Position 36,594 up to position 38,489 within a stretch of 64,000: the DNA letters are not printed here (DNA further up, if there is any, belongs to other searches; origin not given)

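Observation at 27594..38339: AT-rich sialic/nonulosonic-acid glycan island (neuBCA + ACP/FkbH + four orphan transferase-like genes) next to a tRNA-Leu scar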

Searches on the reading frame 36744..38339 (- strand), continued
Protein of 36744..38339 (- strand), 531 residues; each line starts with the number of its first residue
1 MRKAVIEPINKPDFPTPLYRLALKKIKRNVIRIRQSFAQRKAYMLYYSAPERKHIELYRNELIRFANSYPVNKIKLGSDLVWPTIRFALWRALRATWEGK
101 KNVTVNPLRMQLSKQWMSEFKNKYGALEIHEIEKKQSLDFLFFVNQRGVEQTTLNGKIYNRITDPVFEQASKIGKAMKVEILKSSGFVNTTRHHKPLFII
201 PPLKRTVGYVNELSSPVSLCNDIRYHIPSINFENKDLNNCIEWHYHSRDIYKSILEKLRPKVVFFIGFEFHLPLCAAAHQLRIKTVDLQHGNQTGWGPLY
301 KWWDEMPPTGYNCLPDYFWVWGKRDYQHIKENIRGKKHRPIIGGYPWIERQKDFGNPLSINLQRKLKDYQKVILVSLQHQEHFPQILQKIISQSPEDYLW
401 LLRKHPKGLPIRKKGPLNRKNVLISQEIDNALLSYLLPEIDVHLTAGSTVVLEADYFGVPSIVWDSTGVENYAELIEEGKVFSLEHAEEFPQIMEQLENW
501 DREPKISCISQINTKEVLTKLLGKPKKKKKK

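Call 99: search_protein_families(library=pfam, proteins=[L010:650-1828:-, L010:1832-2791:-, L010:2812-5052:-, L010:5682-6959:-, L010:6956-8185:-, L010:11491-12504:+, L010:12497-13654:+, L010:17391-19376:+, L010:19488-20513:-, L011:5108-7300:-], max_evalue=0.0001)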
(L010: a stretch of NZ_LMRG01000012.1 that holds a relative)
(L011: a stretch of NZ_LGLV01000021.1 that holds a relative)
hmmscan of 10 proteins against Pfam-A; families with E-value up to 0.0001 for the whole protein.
L010:650-1828:- (392 aa): 1 family
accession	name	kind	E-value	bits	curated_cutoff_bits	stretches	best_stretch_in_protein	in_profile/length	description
PF00871.23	Acetate_kinase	-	3e-107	359.1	22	1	4-383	2-392/392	Acetokinase family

L010:1832-2791:- (319 aa): 1 family
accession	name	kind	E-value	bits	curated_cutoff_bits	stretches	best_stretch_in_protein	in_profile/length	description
PF01515.24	PTA_PTB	-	2.2e-43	149.3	24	1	89-303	105-318/319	Phosphate acetyl/butaryl transferase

L010:2812-5052:- (746 aa): 1 family
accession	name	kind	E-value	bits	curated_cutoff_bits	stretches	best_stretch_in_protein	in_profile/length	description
PF11339.14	DUF3141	-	6.1e-280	930.3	29.7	1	23-601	1-580/582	Protein of unknown function (DUF3141)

L010:5682-6959:- (425 aa): 3 families
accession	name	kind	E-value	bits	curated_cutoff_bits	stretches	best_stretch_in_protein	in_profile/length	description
PF03721.20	UDPG_MGDP_dh_N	-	5.4e-53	179.8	27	1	6-191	2-183/187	UDP-glucose/GDP-mannose dehydrogenase family, NAD binding domain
PF00984.24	UDPG_MGDP_dh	-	1.5e-29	102.3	25.4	1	210-297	1-93/94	UDP-glucose/GDP-mannose dehydrogenase family, central domain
PF03720.21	UDPG_MGDP_dh_C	-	2.2e-17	63.8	30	1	326-420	2-101/103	UDP-glucose/GDP-mannose dehydrogenase family, UDP binding domain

L010:6956-8185:- (409 aa): 1 family
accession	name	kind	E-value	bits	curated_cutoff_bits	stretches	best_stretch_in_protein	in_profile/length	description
PF02350.25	Epimerase_2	-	1.8e-120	402.4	30.6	1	56-402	3-346/347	UDP-N-acetylglucosamine 2-epimerase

L010:11491-12504:+ (337 aa): 2 families
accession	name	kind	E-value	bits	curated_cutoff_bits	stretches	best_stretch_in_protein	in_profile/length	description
PF03102.20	NeuB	-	3e-70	236.9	22.1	1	27-260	2-239/241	NeuB family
PF08666.17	SAF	-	2.3e-07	31.7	21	1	279-324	3-51/63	SAF domain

L010:12497-13654:+ (385 aa): 1 family
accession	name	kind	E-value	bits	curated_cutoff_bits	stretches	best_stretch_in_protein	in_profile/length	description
PF02350.25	Epimerase_2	-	2.7e-71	240.7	30.6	1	25-372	2-346/347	UDP-N-acetylglucosamine 2-epimerase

L010:17391-19376:+ (661 aa): 0 families

L010:19488-20513:- (341 aa): 3 families
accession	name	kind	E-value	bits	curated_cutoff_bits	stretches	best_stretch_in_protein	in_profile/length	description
PF12833.13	HTH_18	-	4.8e-17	62.4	33.6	1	252-330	1-79/80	Helix-turn-helix domain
PF01965.30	DJ-1_PfpI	-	3.1e-12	47.1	26.6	1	97-190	74-164/165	DJ-1/PfpI family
PF00165.29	HTH_AraC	-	2.2e-06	28.1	26.6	0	244-280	6-42/42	Bacterial regulatory helix-turn-helix proteins, AraC family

L011:5108-7300:- (730 aa): 0 families

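Call 103: search_dna_similar(query=window:36744-38339:-, collection=plasmids, mode=protein, max_rows=25)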
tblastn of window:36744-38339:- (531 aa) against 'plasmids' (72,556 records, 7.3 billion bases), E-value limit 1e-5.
Records with a match: 3; places in all: 4; records where one place covers at least 80% of the query: 2.
Best place of each record, by identity: <60% 3.
By first word of the organism name: Sinorhizobium 1; Ensifer 1; Azospirillum 1.
By predicted mobility (MOB-suite, as given by PLSDB): conjugative 1; non-mobilizable 1; mobilizable 1.
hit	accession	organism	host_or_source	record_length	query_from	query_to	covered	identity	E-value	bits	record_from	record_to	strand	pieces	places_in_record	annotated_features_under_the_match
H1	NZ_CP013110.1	Sinorhizobium americanum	Vachellia farnesiana,cell culture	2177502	48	517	89%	33.8%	1e-82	288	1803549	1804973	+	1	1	record has no annotation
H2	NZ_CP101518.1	Ensifer adhaerens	cell cuture,rhizosphere soil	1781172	65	498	82%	30.4%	9e-63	230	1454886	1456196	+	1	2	none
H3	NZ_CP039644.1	Azospirillum sp. TSA2s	Soil,rice paddy soil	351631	155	462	58%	26.0%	1e-15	88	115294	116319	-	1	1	hypothetical protein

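Call 104: get_annotated_region(hit=H2, flank=12000)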
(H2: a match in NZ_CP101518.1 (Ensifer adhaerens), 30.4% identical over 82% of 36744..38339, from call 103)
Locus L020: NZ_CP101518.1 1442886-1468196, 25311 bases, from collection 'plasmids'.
description: Ensifer adhaerens strain NER9 plasmid pA, complete sequence
organism: Ensifer adhaerens (NCBI taxid 106592)
taxonomy: Bacteria; Pseudomonadota; Alphaproteobacteria; Hyphomicrobiales; Rhizobiaceae; Ensifer; Ensifer adhaerens
host: -; source: cell cuture,rhizosphere soil; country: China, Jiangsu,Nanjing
typing (MOB-suite, as given by PLSDB): non-mobilizable; mating-pair formation MPF_T
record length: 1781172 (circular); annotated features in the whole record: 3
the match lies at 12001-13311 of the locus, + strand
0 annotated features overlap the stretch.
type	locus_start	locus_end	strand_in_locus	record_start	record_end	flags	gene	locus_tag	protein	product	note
